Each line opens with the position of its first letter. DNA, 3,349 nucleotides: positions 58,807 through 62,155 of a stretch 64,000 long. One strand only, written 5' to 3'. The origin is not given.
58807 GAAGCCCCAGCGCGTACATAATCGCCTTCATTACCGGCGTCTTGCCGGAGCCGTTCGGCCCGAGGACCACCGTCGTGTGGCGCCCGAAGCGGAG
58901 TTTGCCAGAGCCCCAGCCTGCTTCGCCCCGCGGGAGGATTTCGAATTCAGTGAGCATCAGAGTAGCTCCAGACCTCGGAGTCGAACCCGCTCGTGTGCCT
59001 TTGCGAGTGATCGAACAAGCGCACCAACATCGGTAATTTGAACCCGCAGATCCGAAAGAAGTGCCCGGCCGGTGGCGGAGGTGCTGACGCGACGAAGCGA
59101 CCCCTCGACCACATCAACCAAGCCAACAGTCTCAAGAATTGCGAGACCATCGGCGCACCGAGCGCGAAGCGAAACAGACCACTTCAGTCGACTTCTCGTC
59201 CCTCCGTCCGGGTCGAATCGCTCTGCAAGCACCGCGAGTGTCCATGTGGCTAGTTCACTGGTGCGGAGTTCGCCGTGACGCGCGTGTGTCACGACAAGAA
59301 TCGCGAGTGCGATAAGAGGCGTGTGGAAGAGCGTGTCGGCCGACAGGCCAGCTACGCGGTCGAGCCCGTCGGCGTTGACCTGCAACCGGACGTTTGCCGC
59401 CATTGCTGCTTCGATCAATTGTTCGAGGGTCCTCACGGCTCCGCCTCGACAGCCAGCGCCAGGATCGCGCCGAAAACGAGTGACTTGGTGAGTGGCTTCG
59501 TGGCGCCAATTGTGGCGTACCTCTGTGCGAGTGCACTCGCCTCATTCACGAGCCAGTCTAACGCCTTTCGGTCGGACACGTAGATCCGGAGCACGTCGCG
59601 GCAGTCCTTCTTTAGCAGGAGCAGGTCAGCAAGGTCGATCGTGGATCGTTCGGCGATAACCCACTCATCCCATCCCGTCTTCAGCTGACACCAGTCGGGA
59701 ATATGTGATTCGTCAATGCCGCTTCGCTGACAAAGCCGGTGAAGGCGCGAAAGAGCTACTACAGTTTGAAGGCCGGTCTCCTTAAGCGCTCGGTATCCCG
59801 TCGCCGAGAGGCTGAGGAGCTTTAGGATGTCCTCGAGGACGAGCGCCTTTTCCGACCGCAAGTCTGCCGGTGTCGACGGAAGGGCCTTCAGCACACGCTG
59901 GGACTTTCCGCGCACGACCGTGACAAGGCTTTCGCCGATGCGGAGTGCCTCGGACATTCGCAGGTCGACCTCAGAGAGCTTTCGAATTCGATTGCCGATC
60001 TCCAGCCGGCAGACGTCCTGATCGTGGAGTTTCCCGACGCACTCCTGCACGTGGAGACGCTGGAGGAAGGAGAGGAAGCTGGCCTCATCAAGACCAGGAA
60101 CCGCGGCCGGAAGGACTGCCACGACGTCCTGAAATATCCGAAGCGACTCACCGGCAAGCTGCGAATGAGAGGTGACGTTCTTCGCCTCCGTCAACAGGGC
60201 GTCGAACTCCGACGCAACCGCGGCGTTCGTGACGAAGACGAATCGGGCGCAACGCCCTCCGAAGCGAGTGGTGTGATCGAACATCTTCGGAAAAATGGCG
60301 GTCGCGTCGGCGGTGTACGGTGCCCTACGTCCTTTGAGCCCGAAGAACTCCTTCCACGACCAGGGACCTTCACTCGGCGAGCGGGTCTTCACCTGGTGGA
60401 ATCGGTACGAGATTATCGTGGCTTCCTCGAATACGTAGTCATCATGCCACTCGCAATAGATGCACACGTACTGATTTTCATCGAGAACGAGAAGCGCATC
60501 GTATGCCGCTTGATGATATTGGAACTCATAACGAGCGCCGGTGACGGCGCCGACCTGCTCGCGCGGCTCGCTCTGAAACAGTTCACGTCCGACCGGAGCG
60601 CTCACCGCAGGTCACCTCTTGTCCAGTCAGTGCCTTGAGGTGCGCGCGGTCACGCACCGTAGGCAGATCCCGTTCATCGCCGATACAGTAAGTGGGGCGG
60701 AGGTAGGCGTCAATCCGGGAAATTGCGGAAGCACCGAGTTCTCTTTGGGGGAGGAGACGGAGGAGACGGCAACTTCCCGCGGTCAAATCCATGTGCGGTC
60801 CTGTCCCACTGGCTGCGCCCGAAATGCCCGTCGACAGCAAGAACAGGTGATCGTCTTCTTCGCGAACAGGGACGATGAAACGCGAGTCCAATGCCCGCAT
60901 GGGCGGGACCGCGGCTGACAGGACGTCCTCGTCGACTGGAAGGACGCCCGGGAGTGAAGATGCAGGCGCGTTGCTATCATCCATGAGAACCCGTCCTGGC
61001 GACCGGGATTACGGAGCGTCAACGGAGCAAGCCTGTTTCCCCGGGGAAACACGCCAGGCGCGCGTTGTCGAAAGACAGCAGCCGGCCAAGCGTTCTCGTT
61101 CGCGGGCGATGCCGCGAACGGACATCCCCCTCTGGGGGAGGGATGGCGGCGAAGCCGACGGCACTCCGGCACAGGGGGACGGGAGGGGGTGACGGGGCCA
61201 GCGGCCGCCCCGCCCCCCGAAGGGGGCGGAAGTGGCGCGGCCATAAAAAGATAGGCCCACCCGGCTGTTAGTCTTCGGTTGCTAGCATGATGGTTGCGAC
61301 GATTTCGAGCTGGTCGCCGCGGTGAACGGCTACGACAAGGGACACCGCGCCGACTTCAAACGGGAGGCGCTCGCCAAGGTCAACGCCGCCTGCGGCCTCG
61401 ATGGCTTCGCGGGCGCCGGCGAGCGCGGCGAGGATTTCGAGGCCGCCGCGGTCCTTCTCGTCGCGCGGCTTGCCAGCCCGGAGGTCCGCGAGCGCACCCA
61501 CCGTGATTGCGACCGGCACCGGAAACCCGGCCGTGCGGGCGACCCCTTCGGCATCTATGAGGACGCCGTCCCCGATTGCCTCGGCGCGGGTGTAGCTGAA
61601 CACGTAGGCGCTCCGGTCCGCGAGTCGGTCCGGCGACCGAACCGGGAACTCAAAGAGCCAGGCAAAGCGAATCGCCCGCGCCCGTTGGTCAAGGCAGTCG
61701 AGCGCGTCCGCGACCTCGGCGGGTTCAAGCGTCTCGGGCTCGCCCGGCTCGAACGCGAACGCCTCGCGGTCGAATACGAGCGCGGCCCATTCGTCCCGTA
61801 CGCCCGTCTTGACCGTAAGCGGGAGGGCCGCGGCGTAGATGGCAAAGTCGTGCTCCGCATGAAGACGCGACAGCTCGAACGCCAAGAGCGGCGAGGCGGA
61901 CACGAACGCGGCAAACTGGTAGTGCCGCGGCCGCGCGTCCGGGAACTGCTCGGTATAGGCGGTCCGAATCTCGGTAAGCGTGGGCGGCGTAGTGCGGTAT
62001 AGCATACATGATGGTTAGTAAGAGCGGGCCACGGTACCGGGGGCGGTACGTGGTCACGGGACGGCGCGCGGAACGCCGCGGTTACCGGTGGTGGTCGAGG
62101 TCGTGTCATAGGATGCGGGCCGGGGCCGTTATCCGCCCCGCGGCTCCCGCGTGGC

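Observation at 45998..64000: High-GC defense-island-like region with several distinct candidate immune modules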

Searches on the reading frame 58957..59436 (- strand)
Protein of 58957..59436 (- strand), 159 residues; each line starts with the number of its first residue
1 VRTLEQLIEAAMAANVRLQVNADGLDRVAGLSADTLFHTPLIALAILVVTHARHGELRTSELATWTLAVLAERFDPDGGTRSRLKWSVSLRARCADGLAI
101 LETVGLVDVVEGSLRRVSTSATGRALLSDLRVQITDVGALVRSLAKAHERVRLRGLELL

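Call 6: search_protein_families(library=pfam, proteins=[window:58957-59436:-], max_evalue=0.01)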
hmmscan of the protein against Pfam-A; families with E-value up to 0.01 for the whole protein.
window:58957-59436:- (159 aa): 0 families

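Call 7: search_protein_families(library=padloc, proteins=[window:58957-59436:-], max_evalue=0.01)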
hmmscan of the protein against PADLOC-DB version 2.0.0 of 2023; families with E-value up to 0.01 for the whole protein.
window:58957-59436:- (159 aa): 1 family
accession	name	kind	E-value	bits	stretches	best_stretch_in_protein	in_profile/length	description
PDLC00264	LmuC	-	1.1e-15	55.4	1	4-148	3-145/159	Unknown function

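Call 17: search_protein_families(library=ncbifam, proteins=[window:58957-59436:-], max_evalue=0.01)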
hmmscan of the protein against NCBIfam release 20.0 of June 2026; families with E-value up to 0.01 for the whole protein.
window:58957-59436:- (159 aa): 0 families

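Call 18: search_protein_families(library=phrogs, proteins=[window:58957-59436:-], max_evalue=0.01)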
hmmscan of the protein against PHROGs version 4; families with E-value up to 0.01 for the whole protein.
window:58957-59436:- (159 aa): 0 families

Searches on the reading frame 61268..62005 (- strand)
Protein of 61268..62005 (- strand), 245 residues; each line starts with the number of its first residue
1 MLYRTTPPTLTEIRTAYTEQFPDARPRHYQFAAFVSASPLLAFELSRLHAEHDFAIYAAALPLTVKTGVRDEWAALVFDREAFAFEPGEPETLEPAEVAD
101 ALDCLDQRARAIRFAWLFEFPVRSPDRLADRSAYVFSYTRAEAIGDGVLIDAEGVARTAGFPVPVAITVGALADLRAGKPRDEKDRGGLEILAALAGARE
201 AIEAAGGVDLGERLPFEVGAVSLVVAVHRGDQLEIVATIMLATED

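Call 6: search_protein_families(library=pfam, proteins=[window:61268-62005:-], max_evalue=0.01)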
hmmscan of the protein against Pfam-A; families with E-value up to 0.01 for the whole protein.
window:61268-62005:- (245 aa): 1 family
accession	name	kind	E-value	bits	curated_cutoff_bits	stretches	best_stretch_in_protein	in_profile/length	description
PF20213.3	DUF6573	-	0.00037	21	27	0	135-169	11-50/138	Family of unknown function (DUF6573)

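Call 7: search_protein_families(library=padloc, proteins=[window:61268-62005:-], max_evalue=0.01)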
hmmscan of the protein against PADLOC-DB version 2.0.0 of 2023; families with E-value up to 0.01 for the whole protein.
window:61268-62005:- (245 aa): 0 families

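Call 17: search_protein_families(library=ncbifam, proteins=[window:61268-62005:-], max_evalue=0.01)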
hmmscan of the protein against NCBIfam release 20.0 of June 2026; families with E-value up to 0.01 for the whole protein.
window:61268-62005:- (245 aa): 0 families

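Call 18: search_protein_families(library=phrogs, proteins=[window:61268-62005:-], max_evalue=0.01)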
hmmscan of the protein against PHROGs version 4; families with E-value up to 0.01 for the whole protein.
window:61268-62005:- (245 aa): 0 families

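Call 37: search_protein_families(library=pfam, proteins=[window:61268-62005:-], max_evalue=5)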
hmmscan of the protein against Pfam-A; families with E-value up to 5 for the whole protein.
window:61268-62005:- (245 aa): 1 family
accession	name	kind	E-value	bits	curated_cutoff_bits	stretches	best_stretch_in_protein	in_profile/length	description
PF20213.3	DUF6573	-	0.00037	21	27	1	135-169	11-50/138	Family of unknown function (DUF6573)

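Call 57: find_homologous_proteins(query=window:61268-62005:-, max_evalue=0.001)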
Query window:61268-62005:- (245 aa): 1 proteins with E <= 0.001 among 7092 candidates.
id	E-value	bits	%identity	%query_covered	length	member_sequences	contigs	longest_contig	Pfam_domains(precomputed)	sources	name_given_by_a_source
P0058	4.8e-153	525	100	100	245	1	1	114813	-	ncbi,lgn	-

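Call 71: search_protein_representatives(alignment_id=A5)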
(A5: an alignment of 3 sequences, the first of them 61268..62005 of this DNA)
Query: 3 sequences, 125 profile positions. Proteins with E-value up to 0.001 (for the whole library): 6; up to 1e-10: 4; up to 1e-30: 3. The best 6 are listed.
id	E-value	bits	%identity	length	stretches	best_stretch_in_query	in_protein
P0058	2.3e-48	179.6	-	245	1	1-116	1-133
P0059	3.2e-48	179.2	-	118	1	1-121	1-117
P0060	2.0e-47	176.6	-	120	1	1-124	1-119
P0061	4.8e-11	59.1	-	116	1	9-116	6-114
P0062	1.2e-10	57.8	-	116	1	11-116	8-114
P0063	2.4e-09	53.6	-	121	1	1-118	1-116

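Call 72: find_encoding_contigs(protein=P0061, flank=10000, max_places=3)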
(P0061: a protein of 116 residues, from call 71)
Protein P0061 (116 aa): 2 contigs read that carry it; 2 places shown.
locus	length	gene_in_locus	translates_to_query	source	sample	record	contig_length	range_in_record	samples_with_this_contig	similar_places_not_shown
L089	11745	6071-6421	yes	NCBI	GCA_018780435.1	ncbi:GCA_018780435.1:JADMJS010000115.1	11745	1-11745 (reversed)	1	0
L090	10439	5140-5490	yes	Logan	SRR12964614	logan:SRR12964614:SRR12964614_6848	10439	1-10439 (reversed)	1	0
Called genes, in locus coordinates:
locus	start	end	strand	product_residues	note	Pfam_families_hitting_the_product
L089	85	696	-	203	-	-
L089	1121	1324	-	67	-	-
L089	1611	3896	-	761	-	-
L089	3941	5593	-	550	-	-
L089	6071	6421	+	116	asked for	-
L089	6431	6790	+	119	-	-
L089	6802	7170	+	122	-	-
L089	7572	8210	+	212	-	PF17762:HTH_ParB (faint)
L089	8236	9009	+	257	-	-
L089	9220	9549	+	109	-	-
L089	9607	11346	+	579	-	PF01555:N6_N4_Mtase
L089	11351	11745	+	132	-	?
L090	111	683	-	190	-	-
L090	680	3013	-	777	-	-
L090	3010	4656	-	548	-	-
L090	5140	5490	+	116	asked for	-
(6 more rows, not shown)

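Call 78: search_protein_families(library=padloc, proteins=[L089:3941-5593:-, L089:1611-3896:-, L089:85-696:-, L089:6431-6790:+, L089:6802-7170:+, L089:7572-8210:+, L089:8236-9009:+, L089:9220-9549:+, L089:9607-11346:+, L089:11351-11743:+], max_evalue=0.01)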
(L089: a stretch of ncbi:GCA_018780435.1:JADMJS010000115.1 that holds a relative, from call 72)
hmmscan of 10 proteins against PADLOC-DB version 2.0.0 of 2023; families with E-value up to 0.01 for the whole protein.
L089:3941-5593:- (550 aa): 1 family
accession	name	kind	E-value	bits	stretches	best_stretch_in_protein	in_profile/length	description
PDLC04140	mad8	-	7.3e-05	20.4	1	256-295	15-54/314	mads_8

L089:1611-3896:- (761 aa): 0 families

L089:85-696:- (203 aa): 0 families

L089:6431-6790:+ (119 aa): 0 families

L089:6802-7170:+ (122 aa): 0 families

L089:7572-8210:+ (212 aa): 12 families
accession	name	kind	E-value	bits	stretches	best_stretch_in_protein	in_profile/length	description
PDLC00024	DruG2|DruG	-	2.8e-05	20.3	1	50-178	473-594/939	Unknown function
PDLC04822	PDC-S02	-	3.5e-05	21.6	1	28-146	40-159/294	-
PDLC04807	PDC-S02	-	0.00012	19.5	1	65-135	80-152/351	-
PDLC04803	PDC-S02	-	0.00031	18.5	1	88-139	29-80/269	-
PDLC04804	PDC-S02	-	0.00045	17.9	1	90-144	104-159/203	-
PDLC04831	PDC-S02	-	0.00062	17.3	1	68-153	79-168/346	-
PDLC04820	PDC-S02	-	0.00075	16.7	1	14-133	46-163/332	-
PDLC04811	PDC-S02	-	0.0011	16.8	1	90-147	104-162/172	-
PDLC04812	PDC-S02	-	0.0015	16.5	1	87-134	96-143/151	-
PDLC04795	PDC-S02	-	0.0017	15.6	1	88-143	114-170/357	-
PDLC04826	PDC-S02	-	0.0019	15.9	1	89-158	102-173/222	-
PDLC04810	PDC-S02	-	0.0033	14.7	1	87-156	113-184/355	-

L089:8236-9009:+ (257 aa): 0 families

L089:9220-9549:+ (109 aa): 0 families

L089:9607-11346:+ (579 aa): 27 families (the best 25 are shown)
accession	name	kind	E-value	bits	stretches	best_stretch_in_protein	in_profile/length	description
PDLC03634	MTase_III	-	2.8e-157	523.3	1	10-577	23-619/621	Type III methyltransferase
PDLC03641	MTase_III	-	6.4e-82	274.1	1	16-450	40-495/657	Type III methyltransferase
PDLC03637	MTase_III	-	2.6e-72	242.1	2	4-249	51-282/513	Type III methyltransferase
PDLC03644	MTase_III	-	3.7e-62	208.8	2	44-244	5-198/542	Type III methyltransferase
PDLC03642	MTase_III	-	7.8e-50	168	3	147-241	130-225/528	Type III methyltransferase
PDLC03640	MTase_III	-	1.8e-49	166.7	2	67-241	35-207/654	Type III methyltransferase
PDLC03636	MTase_III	-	8.4e-43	145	3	149-242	89-182/575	Type III methyltransferase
PDLC03639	MTase_III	-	2.4e-36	123.3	3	335-439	403-505/639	Type III methyltransferase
PDLC03635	MTase_III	-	2.7e-36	123.5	2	153-235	265-352/708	Type III methyltransferase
PDLC03646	MTase_III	-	1.1e-34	117.5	3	343-416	754-826/1057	Type III methyltransferase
PDLC03278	MTase_II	-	6e-30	102.9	3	161-238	51-127/390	Type II methyltransferase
PDLC03354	MTase_II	-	5.5e-25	86.2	1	34-237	18-211/425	Type II methyltransferase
PDLC03638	MTase_III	-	1.2e-24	84.6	2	153-395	428-652/816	Type III methyltransferase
PDLC03300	MTase_II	-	1.4e-23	81.4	2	71-234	5-164/302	Type II methyltransferase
PDLC03645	MTase_III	-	1.2e-22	77.8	3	353-413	462-521/709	Type III methyltransferase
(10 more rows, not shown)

L089:11351-11743:+ (131 aa): 2 families
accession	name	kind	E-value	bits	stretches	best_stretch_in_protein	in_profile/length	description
PDLC03647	REase_III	-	1.6e-24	84.1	1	1-131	1-115/989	Type III restriction enzyme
PDLC03649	REase_III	-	5.9e-09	32.4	1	98-130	71-103/973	Type III restriction enzyme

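Call 127: search_dna_similar(query=window:61268-62005:-, collection=plasmids, mode=protein, max_evalue=0.01, max_rows=15)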
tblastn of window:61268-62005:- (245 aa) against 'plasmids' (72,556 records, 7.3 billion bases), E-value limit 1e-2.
Records with a match: 105; places in all: 105; records where one place covers at least 80% of the query: 1.
Best place of each record, by identity: 60-80% 1; <60% 104.
By first word of the organism name: Xanthomonas 75; uncultured 14; Hydrogenophaga 3; Streptomyces 2; Variovorax 2; Stenotrophomonas 1; Acidovorax 1; Halomonas 1; Pseudomonas 1; Cellulosimicrobium 1; and 4 more.
By predicted mobility (MOB-suite, as given by PLSDB): conjugative 95; non-mobilizable 8; mobilizable 2.
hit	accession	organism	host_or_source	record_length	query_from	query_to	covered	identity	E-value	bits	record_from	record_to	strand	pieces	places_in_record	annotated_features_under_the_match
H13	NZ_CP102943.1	Stenotrophomonas maltophilia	Homo sapiens,swab from purulent wound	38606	49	245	80%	32.1%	1e-3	47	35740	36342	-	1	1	DUF6573 family protein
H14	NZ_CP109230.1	Streptomyces anthocyanicus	-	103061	128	245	48%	37.3%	9e-3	44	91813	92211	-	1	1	DUF6573 family protein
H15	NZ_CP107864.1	Streptomyces europaeiscabiei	-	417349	128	245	48%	36.6%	4e-3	45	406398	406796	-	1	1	DUF6573 family protein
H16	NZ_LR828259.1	Xanthomonas hortorum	Lactuca sp.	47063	132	245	47%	35.2%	1e-3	47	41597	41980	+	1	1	DUF6573 family protein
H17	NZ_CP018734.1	Xanthomonas hortorum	Solanum lycopersicum,pathogen ...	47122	132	245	47%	35.2%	1e-3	47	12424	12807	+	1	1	DUF6573 family protein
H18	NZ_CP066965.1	Xanthomonas campestris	Barbarea vulgaris,Cell Culture,leaf ...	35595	132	245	47%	35.2%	3e-3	46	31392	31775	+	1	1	DUF6573 family protein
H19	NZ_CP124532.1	Xanthomonas campestris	cabbage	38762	132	245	47%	35.2%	9e-3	44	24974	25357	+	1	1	DUF6573 family protein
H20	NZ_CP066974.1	Xanthomonas campestris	Brassica oleracea var. capitata,Cell ...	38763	132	245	47%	35.2%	9e-3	44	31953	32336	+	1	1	DUF6573 family protein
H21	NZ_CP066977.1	Xanthomonas campestris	Brassica oleracea var. capitata,Cell ...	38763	132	245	47%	35.2%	9e-3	44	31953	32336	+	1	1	DUF6573 family protein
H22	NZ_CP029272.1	Xanthomonas citri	Phaseolus vulgaris,whole genome assembly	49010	130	245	47%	33.8%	9e-3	44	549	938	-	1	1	DUF6573 family protein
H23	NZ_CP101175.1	Xanthomonas campestris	Brassica rapa subsp. pekinensis,Plant ...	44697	132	245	47%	34.4%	4e-3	45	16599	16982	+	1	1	DUF6573 family protein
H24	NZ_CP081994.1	Xanthomonas campestris pv. campestris str. CN07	Brassica rapa subsp. pekinensis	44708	132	245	47%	34.4%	4e-3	45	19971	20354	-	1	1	DUF6573 family protein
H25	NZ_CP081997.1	Xanthomonas campestris pv. campestris str. CN08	Raphanus sativus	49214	132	245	47%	34.4%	4e-3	45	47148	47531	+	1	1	DUF6573 family protein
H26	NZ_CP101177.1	Xanthomonas campestris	Raphanus sativus longipinnatus,Plant ...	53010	132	245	47%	34.4%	4e-3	45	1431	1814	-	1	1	DUF6573 family protein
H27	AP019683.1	Xanthomonas campestris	Brassica rapa subsp. pekinensis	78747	132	245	47%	34.4%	4e-3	45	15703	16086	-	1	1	hypothetical protein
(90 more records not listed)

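Call 129: get_annotated_region(hit=H13, flank=7000)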
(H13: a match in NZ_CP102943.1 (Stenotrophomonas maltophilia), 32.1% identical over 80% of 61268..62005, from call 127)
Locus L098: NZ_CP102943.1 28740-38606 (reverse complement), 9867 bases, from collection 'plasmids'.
description: Stenotrophomonas maltophilia strain SCAID WND1-2022 (370) plasmid unnamed, complete sequence
organism: Stenotrophomonas maltophilia (NCBI taxid 40324)
taxonomy: Bacteria; Pseudomonadota; Gammaproteobacteria; Lysobacterales; Lysobacteraceae; Stenotrophomonas; Stenotrophomonas maltophilia
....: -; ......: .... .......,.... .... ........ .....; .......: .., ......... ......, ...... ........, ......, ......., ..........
typing (MOB-suite, as given by PLSDB): non-mobilizable
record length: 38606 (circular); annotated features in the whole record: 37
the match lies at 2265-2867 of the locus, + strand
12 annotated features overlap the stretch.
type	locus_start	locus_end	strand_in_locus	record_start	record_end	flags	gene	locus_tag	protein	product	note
CDS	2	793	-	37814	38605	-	-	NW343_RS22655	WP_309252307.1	transglycosylase SLT domain-containing protein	-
CDS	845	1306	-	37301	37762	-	-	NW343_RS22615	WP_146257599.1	hypothetical protein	-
CDS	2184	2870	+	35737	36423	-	-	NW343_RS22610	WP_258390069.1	DUF6573 family protein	-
CDS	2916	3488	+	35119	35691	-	-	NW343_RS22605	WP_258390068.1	hypothetical protein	-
CDS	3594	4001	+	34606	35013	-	-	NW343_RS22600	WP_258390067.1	hypothetical protein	-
CDS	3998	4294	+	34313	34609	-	-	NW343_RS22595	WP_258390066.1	hypothetical protein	-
CDS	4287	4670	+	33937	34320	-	-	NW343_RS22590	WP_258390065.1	hypothetical protein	-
CDS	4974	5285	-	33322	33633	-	-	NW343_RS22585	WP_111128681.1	type II toxin-antitoxin system RelE/ParE family toxin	GO:0030541 - plasmid partitioning [Evidence IEA]; GO:0051290 - protein heterotetramerization [Evidence IEA]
CDS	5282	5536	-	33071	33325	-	-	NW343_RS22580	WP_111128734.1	antitoxin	-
CDS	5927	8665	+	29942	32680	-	-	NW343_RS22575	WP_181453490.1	hypothetical protein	-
CDS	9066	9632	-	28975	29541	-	-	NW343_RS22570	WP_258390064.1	recombinase family protein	GO:0006310 - DNA recombination [Evidence IEA]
CDS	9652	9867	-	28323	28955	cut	-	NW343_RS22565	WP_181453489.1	DNA-binding protein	-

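Call 130: get_annotated_region(hit=H16, flank=7000)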
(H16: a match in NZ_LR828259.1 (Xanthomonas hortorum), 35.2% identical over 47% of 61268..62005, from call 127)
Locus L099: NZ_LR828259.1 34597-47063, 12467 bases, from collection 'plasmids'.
description: Xanthomonas hortorum pv. vitians strain CFBP 498 plasmid CFBP498_p47, complete sequence
organism: Xanthomonas hortorum (NCBI taxid 83224)
taxonomy: Bacteria; Pseudomonadota; Gammaproteobacteria; Lysobacterales; Lysobacteraceae; Xanthomonas; Xanthomonas hortorum
host: -; source: Lactuca sp.; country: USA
typing (MOB-suite, as given by PLSDB): conjugative; relaxase MOBP,MOBP; mating-pair formation MPF_T
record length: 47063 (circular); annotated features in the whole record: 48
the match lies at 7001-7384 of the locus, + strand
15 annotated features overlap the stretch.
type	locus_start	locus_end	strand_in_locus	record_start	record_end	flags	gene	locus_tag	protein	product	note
CDS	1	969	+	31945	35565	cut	avrBs3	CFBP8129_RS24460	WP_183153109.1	type III secretion system effector avirulence protein AvrBs3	GO:0030254 - protein secretion by the type III secretion system [Evidence IEA]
CDS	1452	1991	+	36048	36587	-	-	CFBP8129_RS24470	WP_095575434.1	hypothetical protein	-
CDS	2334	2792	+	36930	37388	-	-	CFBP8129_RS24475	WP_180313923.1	hypothetical protein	-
CDS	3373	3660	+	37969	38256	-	-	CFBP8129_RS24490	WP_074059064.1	hypothetical protein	-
CDS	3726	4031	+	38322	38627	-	-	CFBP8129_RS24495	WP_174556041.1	hypothetical protein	-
CDS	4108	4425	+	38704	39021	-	-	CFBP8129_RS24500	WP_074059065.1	hypothetical protein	-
CDS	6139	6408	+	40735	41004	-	-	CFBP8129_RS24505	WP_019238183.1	hypothetical protein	-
CDS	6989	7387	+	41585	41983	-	-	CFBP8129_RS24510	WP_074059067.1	DUF6573 family protein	-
CDS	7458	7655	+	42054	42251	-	-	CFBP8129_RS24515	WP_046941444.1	hypothetical protein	-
CDS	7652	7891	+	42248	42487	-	-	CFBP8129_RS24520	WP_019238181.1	hypothetical protein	-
CDS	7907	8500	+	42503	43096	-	-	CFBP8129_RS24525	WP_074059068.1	hypothetical protein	-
CDS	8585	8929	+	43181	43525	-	-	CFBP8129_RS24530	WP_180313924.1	hypothetical protein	-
CDS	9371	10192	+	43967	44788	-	-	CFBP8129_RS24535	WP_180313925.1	hypothetical protein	-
CDS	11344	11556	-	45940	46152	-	-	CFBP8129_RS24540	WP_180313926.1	hypothetical protein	-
CDS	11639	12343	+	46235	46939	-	-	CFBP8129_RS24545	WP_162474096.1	DNA-binding protein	-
